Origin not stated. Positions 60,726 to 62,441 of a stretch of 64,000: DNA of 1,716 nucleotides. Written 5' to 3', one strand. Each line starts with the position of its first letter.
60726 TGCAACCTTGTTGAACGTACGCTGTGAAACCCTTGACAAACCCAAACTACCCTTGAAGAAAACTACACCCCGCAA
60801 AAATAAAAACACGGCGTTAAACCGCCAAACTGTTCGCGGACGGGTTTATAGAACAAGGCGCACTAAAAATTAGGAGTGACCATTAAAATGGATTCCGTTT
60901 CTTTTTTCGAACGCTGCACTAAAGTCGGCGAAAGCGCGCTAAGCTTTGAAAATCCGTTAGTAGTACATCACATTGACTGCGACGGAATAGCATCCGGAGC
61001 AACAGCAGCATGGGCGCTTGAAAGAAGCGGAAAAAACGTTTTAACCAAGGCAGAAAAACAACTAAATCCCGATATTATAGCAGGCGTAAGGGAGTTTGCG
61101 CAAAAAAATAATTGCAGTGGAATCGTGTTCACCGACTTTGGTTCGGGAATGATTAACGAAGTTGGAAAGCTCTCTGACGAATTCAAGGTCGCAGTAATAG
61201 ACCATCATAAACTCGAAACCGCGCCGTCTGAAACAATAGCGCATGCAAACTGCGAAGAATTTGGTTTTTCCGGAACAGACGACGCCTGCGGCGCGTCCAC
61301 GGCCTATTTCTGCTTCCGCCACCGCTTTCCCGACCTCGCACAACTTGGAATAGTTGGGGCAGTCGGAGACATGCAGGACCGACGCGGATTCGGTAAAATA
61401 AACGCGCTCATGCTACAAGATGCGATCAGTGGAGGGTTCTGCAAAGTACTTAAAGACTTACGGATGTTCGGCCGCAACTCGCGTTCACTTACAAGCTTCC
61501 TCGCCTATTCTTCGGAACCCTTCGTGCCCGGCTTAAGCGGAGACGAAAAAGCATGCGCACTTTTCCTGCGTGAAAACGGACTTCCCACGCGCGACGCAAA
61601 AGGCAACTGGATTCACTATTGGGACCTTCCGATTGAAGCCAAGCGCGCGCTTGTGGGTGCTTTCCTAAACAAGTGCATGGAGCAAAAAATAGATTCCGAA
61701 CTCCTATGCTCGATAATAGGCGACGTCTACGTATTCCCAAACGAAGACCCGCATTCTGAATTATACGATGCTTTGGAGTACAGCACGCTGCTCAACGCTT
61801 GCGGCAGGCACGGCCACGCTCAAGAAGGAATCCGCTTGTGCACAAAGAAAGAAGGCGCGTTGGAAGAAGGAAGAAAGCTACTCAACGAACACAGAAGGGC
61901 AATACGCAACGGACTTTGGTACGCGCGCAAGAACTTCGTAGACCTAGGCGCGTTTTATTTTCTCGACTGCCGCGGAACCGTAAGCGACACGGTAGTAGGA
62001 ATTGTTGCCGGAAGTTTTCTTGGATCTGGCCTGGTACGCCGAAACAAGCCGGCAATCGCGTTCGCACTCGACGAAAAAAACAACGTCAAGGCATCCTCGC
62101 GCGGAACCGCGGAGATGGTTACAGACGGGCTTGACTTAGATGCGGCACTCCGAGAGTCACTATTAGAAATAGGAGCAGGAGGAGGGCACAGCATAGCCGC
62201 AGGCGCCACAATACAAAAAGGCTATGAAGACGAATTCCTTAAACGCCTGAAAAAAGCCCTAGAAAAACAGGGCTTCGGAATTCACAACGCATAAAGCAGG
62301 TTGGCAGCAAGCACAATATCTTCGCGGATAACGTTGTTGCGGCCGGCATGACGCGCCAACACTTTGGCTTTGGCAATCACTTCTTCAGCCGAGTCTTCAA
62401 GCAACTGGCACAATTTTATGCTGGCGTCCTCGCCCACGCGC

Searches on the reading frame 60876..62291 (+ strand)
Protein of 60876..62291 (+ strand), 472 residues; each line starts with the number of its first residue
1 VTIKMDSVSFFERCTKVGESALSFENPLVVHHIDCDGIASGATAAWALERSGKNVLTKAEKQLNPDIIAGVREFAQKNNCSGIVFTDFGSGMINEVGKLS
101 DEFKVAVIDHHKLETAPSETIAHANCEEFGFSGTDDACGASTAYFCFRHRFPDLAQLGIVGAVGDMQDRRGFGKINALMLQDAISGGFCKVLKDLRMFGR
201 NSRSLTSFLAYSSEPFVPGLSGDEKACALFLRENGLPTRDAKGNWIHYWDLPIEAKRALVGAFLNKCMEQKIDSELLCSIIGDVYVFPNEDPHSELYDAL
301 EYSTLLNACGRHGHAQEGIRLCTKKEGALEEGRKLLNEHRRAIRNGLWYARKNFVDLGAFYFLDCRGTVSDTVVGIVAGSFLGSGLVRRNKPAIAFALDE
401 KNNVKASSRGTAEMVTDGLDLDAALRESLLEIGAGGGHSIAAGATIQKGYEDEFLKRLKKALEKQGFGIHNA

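Call 49: search_protein_families(library=pfam, proteins=[window:60876-62291:+], max_evalue=0.00001)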
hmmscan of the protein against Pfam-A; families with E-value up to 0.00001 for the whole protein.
window:60876-62291:+ (472 aa): 3 families
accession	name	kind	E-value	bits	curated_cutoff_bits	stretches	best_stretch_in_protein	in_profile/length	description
PF21763.2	DHH_CID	-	1.3e-16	61.2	27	1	197-275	1-78/84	DHH-CID domain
PF02272.25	DHHA1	-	1.1e-09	39.1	25.9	1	377-463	21-101/102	DHHA1 domain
PF01368.27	DHH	-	3e-07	31.2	28.1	1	28-145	3-100/125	DHH family, N-terminal domain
